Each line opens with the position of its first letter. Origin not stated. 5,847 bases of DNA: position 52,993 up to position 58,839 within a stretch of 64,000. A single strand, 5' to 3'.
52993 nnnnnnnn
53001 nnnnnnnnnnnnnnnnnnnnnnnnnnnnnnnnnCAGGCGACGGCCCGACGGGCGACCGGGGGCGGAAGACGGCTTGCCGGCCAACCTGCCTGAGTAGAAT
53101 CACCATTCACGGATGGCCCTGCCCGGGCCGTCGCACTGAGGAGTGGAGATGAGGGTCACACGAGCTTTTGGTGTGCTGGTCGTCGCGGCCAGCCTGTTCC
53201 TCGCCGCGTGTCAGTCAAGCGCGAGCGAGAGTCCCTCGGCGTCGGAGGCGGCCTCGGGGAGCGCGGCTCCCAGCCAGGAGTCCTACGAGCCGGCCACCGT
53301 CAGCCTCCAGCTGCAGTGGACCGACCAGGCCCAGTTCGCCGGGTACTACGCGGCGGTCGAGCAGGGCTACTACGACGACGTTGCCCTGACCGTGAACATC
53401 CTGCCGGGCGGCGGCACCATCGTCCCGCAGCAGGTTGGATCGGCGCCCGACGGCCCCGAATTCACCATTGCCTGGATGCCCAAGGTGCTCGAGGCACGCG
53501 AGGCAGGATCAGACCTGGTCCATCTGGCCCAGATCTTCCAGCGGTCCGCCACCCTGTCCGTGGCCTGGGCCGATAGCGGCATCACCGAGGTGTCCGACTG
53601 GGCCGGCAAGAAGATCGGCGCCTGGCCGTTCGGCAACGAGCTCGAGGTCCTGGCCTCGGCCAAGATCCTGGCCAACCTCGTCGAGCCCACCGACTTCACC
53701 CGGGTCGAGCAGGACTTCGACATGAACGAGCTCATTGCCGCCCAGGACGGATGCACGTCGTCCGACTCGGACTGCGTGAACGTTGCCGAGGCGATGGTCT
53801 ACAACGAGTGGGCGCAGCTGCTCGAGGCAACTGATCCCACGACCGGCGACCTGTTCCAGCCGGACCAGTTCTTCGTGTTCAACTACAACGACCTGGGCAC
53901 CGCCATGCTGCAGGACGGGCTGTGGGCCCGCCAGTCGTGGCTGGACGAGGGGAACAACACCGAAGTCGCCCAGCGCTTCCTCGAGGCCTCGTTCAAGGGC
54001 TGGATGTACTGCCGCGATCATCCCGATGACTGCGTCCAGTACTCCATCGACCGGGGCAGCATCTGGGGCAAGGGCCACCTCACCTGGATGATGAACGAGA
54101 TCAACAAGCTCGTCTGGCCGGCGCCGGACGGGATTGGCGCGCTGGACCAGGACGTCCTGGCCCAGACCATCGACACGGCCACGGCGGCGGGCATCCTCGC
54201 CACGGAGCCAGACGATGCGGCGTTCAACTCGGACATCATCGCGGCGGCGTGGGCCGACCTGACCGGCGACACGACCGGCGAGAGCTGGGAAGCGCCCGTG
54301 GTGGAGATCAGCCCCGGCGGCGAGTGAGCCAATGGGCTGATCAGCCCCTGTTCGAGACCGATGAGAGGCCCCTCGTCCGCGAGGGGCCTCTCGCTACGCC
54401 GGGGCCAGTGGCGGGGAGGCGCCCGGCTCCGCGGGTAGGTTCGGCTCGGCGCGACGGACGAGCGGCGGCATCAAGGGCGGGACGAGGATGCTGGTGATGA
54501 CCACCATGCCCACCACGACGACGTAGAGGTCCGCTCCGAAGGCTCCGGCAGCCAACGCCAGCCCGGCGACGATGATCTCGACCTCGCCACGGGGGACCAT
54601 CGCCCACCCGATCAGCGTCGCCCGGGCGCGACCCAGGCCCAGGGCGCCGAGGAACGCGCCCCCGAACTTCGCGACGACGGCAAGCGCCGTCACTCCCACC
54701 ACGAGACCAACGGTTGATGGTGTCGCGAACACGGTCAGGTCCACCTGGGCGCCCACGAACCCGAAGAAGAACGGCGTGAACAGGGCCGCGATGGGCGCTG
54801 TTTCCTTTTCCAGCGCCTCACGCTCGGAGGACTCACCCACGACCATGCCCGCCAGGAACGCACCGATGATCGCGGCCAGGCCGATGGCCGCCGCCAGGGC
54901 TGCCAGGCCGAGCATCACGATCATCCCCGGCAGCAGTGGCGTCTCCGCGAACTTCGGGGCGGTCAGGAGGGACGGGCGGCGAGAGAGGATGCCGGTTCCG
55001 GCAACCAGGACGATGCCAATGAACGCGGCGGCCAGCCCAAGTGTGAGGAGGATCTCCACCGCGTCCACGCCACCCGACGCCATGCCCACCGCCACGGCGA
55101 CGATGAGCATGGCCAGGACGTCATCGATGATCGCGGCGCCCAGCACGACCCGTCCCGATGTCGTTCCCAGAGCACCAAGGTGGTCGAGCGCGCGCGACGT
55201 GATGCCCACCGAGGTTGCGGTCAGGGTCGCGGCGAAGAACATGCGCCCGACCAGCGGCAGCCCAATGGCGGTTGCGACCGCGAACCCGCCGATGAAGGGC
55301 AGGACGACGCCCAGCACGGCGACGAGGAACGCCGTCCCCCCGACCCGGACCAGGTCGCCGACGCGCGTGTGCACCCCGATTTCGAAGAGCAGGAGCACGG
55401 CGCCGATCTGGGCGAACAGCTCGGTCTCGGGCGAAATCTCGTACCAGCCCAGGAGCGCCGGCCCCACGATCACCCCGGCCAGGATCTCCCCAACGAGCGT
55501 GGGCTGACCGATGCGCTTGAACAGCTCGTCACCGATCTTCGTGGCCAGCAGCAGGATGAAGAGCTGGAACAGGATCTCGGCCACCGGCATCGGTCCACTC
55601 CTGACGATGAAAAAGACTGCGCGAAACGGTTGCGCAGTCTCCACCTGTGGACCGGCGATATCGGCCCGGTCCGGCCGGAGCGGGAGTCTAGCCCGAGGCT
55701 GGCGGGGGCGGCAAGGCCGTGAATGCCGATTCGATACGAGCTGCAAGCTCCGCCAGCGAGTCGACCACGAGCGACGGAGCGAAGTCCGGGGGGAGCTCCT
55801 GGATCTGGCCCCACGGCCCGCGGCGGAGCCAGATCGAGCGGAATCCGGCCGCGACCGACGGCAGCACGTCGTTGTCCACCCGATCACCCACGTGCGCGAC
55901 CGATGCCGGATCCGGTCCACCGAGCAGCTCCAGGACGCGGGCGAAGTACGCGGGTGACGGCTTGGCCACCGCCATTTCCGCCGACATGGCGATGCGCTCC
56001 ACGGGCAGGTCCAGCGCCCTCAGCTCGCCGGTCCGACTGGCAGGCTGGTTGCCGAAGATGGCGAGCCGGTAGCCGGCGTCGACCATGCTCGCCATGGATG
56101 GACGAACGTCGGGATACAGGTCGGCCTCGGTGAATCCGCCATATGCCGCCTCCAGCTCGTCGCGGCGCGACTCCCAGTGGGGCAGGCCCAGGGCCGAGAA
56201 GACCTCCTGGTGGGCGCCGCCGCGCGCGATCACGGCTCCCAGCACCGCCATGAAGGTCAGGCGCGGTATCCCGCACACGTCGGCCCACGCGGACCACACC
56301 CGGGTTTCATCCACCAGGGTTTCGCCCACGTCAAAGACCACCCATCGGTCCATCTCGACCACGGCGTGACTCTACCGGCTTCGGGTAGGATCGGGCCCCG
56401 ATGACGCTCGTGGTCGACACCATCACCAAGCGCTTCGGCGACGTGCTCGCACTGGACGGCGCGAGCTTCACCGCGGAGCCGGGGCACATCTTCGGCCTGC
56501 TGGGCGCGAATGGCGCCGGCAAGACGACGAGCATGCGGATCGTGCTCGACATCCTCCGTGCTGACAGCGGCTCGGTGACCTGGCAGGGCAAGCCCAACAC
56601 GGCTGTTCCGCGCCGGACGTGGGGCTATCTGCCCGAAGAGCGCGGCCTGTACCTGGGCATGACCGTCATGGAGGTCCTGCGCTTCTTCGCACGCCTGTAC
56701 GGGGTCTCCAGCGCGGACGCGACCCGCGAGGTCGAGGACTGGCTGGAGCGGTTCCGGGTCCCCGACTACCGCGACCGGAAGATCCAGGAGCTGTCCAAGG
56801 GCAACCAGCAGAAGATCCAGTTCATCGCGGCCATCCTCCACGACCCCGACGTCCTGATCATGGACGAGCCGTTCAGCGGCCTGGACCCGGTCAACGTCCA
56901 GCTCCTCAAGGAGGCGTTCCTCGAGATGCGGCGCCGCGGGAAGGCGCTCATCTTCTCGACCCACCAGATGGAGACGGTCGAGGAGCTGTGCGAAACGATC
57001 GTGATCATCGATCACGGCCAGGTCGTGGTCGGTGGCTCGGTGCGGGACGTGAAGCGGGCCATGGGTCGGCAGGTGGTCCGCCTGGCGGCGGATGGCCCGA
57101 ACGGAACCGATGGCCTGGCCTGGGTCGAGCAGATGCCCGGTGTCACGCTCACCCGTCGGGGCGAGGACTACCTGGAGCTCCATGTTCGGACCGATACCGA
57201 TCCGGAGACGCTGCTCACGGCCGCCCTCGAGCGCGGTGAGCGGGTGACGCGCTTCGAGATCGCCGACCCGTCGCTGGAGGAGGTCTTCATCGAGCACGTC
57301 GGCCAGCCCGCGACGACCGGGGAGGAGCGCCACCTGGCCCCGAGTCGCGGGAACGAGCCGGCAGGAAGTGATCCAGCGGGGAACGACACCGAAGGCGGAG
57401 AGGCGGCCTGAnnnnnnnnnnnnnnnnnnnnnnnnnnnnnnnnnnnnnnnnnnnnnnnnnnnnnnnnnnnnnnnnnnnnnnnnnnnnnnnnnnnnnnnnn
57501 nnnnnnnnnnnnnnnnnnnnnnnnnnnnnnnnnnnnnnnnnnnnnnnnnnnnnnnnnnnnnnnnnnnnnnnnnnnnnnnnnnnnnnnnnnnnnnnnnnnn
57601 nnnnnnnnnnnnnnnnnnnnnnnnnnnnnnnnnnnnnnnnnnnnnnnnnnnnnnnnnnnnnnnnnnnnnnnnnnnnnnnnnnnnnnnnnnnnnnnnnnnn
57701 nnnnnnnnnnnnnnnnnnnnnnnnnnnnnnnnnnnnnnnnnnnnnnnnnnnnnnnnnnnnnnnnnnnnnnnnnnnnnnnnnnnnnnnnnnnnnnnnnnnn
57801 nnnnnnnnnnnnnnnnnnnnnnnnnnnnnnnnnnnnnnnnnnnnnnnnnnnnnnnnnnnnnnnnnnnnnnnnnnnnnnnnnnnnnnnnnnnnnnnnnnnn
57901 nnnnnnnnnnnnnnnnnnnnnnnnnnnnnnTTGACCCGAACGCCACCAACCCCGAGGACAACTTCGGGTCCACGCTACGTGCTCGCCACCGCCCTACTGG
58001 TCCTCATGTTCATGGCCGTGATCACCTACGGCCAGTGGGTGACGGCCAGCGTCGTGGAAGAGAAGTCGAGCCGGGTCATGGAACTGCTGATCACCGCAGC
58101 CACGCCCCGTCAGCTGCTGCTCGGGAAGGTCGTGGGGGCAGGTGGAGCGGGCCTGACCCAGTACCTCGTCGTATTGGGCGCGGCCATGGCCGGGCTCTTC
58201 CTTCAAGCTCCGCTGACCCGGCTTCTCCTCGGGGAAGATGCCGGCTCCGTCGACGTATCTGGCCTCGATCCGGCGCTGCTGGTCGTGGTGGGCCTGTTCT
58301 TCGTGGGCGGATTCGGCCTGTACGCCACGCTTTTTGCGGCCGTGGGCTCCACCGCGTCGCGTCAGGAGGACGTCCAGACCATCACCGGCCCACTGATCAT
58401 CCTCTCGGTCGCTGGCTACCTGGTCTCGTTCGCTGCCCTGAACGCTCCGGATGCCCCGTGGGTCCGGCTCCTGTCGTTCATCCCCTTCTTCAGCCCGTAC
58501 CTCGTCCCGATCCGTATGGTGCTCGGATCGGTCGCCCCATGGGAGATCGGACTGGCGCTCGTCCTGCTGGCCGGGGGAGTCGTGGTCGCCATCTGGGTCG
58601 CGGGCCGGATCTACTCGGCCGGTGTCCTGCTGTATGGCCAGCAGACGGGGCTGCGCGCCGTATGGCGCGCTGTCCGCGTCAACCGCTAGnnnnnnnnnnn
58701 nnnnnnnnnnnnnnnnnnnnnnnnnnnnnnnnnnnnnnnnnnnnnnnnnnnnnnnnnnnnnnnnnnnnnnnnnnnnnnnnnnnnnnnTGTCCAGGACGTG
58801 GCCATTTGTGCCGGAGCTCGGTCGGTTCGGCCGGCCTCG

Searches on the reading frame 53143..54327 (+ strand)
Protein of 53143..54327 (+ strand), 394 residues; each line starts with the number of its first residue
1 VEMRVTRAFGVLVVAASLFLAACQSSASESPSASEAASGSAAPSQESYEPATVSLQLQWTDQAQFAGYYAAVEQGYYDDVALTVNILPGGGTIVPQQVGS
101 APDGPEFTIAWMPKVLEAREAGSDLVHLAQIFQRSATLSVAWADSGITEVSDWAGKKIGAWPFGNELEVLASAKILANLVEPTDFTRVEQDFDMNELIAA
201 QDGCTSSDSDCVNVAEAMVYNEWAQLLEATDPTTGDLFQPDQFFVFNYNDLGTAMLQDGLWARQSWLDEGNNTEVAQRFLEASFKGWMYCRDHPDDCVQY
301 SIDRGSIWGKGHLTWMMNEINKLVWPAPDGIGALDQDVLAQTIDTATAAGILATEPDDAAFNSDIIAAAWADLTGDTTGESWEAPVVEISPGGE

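Call 74: search_protein_families(library=pfam, proteins=[window:53143-54327:+], max_evalue=0.0001)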
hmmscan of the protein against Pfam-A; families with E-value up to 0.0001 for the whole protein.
window:53143-54327:+ (394 aa): 1 family
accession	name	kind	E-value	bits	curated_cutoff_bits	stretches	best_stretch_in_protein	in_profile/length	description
PF09084.16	NMT1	-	1e-24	88.1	20.5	1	63-296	2-215/216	NMT1/THI5 like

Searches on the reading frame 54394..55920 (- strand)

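Call 74: search_protein_families(library=pfam, proteins=[window:54394-55920:-], max_evalue=0.0001)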
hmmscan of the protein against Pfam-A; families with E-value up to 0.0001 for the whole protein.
window:54394-55920:- (508 aa): 1 family
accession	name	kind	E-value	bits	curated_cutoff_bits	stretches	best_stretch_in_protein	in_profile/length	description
PF00999.27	Na_H_Exchanger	-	3.8e-61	207.5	26.2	1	124-488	4-373/375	Sodium/hydrogen exchanger, transmembrane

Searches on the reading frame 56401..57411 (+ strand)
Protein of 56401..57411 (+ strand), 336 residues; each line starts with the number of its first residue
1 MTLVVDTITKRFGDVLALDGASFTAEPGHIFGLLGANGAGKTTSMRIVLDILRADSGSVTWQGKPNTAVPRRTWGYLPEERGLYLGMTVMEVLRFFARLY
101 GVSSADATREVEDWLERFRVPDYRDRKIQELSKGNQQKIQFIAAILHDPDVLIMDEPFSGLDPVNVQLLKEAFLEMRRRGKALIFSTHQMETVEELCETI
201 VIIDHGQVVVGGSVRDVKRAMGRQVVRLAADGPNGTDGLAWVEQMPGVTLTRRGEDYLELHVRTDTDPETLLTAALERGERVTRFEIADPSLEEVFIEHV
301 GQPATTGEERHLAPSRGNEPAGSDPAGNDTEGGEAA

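Call 74: search_protein_families(library=pfam, proteins=[window:56401-57411:+], max_evalue=0.0001)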
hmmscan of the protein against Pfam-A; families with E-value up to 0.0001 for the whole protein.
window:56401-57411:+ (336 aa): 3 families
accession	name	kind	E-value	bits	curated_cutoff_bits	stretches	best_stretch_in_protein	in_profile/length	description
PF00005.33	ABC_tran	-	3.9e-27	96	25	1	18-158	1-136/137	ABC transporter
PF13304.12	AAA_21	-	1.2e-15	58.8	27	1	120-193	227-303/304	AAA domain, putative AbiEii toxin, Type IV TA system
PF13732.12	DrrA1-3_C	-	5e-15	56.4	27.4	1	212-300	1-81/81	ATP-binding protein DrrA1-3-like, C-terminal domain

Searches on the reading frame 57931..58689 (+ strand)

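Call 74: search_protein_families(library=pfam, proteins=[window:57931-58689:+], max_evalue=0.0001)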
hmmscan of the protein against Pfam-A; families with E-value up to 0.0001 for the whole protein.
window:57931-58689:+ (252 aa): 1 family
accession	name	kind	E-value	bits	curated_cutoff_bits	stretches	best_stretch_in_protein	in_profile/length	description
PF12698.13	ABC2_membrane_3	-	5.2e-33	115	31.6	1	10-224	156-345/347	ABC-2 family transporter protein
